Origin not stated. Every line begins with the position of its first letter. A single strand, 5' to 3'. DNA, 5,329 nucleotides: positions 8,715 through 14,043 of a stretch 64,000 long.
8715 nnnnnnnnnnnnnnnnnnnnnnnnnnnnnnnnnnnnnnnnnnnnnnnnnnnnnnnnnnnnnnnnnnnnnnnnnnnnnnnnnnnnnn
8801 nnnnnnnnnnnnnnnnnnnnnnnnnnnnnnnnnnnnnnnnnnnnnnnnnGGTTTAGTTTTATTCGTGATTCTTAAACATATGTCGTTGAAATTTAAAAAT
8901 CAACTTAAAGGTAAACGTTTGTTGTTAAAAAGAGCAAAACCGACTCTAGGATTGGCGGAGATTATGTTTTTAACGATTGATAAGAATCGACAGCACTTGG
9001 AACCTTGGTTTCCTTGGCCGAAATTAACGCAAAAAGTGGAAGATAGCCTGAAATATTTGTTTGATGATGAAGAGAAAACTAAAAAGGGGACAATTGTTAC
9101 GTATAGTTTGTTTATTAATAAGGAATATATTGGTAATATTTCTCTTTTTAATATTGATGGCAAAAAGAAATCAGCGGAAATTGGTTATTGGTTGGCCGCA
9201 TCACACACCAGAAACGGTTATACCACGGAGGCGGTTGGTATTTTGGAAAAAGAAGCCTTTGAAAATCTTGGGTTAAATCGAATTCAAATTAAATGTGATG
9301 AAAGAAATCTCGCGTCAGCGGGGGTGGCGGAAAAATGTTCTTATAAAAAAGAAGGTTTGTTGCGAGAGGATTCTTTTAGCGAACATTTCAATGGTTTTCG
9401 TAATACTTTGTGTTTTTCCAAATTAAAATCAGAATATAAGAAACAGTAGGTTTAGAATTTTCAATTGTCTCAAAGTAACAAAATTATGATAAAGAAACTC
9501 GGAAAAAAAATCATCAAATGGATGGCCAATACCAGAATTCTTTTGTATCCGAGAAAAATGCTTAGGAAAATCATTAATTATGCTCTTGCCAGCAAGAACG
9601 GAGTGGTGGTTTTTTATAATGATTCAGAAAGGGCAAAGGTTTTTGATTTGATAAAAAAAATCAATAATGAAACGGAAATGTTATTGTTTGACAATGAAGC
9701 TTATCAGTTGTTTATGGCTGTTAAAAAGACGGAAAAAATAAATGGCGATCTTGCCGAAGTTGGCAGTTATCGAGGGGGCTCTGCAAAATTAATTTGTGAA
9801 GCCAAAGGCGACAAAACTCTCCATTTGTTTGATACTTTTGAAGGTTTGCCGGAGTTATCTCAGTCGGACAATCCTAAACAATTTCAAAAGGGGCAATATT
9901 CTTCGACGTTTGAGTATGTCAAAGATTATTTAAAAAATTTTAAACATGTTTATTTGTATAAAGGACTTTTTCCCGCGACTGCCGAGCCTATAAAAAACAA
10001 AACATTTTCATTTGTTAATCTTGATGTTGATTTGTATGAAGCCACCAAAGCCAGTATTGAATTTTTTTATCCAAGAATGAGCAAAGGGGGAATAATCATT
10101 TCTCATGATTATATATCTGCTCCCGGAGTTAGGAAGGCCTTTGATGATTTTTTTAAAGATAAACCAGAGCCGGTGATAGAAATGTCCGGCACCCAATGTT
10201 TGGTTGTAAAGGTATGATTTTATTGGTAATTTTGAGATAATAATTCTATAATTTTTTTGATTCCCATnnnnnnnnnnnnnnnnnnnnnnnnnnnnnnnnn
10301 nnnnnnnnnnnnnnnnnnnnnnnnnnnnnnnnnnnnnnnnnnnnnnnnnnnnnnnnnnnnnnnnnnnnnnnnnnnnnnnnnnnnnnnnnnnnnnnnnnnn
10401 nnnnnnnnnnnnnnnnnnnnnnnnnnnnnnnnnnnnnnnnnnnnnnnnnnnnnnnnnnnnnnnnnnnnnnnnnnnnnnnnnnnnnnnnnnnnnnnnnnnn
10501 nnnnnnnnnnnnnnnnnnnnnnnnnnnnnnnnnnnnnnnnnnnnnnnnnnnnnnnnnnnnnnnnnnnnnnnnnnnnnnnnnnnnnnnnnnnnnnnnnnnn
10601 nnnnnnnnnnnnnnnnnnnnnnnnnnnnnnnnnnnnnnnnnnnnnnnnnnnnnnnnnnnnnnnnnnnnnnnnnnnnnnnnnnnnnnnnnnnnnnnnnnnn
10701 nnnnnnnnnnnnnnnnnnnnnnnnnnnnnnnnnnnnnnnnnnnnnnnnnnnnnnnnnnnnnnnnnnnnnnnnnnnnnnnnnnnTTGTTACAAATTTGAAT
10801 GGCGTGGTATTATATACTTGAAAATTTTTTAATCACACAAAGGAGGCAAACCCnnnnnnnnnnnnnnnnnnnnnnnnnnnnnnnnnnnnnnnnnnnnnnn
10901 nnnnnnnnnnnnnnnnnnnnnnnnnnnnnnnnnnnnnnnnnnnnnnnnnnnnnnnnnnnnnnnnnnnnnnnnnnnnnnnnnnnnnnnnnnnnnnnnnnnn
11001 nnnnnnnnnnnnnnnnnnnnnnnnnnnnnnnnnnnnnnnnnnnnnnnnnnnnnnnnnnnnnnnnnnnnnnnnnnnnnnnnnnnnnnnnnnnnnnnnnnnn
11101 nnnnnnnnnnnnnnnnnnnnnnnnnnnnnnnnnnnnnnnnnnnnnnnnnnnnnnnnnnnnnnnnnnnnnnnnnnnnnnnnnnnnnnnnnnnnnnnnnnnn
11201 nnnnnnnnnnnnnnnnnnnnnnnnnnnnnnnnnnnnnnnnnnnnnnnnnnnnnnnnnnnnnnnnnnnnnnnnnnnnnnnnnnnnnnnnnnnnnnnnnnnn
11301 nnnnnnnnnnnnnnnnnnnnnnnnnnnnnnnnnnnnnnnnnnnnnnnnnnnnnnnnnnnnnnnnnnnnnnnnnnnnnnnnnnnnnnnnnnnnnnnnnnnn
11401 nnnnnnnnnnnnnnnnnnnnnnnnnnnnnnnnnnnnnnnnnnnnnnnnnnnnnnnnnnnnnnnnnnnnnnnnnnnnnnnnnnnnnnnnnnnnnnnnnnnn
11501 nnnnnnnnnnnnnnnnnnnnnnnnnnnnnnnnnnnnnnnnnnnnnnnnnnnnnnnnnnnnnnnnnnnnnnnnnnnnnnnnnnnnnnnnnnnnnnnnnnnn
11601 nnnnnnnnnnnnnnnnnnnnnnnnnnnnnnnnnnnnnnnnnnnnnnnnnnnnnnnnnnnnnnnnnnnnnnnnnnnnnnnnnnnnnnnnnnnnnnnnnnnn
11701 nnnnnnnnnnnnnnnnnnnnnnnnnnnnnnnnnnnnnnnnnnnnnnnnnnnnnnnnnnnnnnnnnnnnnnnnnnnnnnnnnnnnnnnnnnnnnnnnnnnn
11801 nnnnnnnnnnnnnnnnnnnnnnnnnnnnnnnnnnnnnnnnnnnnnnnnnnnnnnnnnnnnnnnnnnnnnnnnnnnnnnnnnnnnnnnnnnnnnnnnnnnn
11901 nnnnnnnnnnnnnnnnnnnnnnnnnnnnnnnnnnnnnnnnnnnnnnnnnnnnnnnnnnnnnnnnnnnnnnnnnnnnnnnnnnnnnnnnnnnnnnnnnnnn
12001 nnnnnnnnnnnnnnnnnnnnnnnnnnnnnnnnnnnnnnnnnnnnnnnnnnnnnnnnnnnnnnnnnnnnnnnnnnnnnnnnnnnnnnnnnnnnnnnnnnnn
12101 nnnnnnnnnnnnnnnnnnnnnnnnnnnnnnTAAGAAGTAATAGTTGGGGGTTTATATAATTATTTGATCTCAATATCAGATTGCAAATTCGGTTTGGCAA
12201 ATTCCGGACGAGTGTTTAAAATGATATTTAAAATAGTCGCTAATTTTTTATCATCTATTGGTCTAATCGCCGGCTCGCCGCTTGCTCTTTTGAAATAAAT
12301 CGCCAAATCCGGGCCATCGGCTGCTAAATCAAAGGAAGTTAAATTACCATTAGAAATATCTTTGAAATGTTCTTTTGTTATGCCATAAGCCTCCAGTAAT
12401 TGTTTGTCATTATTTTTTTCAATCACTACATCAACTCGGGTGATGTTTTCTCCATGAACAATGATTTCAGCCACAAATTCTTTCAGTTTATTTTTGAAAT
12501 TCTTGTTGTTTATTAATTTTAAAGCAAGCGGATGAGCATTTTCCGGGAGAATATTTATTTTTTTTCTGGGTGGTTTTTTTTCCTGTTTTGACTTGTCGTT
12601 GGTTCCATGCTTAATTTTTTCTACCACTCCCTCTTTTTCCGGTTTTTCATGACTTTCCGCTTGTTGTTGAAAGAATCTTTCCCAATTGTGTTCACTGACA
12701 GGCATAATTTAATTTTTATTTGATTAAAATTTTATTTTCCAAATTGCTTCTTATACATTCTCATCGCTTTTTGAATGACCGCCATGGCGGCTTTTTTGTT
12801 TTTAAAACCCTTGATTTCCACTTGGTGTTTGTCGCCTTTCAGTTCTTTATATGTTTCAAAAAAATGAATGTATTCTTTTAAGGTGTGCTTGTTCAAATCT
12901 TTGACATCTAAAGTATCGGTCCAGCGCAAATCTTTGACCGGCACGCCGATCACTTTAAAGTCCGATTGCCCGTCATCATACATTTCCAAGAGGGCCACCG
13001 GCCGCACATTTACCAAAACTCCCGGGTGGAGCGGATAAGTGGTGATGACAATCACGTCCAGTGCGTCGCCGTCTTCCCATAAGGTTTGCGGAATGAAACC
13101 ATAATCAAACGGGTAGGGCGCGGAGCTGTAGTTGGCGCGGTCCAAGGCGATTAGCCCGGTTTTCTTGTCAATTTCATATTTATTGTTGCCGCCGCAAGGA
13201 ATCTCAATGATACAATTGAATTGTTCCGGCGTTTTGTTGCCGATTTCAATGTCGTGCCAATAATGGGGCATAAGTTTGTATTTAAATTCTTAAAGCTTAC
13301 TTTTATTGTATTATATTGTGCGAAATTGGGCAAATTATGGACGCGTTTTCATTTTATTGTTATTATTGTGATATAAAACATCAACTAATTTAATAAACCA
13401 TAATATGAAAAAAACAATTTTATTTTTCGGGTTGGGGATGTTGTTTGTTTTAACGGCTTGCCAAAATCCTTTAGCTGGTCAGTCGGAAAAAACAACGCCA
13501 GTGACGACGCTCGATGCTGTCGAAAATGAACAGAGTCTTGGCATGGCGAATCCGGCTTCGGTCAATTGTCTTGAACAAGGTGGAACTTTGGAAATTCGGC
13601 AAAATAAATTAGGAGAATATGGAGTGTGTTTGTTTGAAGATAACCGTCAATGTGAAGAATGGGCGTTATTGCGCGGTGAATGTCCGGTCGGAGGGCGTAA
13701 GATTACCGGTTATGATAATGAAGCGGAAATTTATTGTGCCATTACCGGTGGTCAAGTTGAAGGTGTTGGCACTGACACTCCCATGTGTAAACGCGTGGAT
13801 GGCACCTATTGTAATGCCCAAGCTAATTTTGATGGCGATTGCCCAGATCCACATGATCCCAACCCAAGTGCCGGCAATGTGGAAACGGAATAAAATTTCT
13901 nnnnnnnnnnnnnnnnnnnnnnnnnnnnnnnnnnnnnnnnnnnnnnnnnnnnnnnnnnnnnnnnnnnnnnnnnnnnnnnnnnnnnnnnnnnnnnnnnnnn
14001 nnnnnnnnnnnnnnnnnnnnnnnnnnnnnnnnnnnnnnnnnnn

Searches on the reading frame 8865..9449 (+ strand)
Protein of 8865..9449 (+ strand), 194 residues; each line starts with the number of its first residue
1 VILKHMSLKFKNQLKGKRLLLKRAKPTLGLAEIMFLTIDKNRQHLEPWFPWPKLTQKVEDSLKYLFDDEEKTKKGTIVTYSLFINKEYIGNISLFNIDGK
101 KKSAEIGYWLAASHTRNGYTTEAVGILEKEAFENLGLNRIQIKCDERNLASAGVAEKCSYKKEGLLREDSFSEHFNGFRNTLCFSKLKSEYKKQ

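Call 13: search_protein_families(library=pfam, proteins=[window:8865-9449:+])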
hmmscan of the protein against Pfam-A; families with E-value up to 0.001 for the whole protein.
window:8865-9449:+ (194 aa): 2 families
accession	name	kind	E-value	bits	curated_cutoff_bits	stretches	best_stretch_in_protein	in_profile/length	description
PF13302.13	Acetyltransf_3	-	7.1e-22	79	25.4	1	18-158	1-135/138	Acetyltransferase (GNAT) domain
PF00583.31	Acetyltransf_1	-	7.8e-11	42.7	20.7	1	42-159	5-115/116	Acetyltransferase (GNAT) family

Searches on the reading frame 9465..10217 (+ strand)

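Call 13: search_protein_families(library=pfam, proteins=[window:9465-10217:+])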
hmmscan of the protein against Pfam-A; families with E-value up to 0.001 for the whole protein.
window:9465-10217:+ (250 aa): 2 families
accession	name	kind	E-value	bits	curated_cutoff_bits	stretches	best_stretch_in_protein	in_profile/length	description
PF05711.17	TylF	-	4.7e-22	78.9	23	1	88-232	87-245/264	Macrocin-O-methyltransferase (TylF)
PF13578.12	Methyltransf_24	-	4.6e-09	37.5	26.3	1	98-216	2-105/105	Methyltransferase domain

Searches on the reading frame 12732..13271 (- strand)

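Call 85: search_protein_families(library=pfam, proteins=[window:12732-13271:-], max_evalue=0.0001)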
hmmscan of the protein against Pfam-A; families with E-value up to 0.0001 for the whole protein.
window:12732-13271:- (179 aa): 1 family
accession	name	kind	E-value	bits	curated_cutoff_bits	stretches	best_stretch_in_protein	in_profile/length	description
PF00719.24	Pyrophosphatase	-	4.2e-53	179.7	23.5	1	20-174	1-153/153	Inorganic pyrophosphatase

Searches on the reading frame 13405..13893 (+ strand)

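Call 85: search_protein_families(library=pfam, proteins=[window:13405-13893:+], max_evalue=0.0001)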
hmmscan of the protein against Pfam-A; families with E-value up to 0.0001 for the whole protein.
window:13405-13893:+ (162 aa): 1 family
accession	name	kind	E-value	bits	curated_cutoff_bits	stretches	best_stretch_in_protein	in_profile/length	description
PF03891.20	DUF333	-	1.3e-23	83.4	25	1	46-91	1-46/47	Domain of unknown function (DUF333)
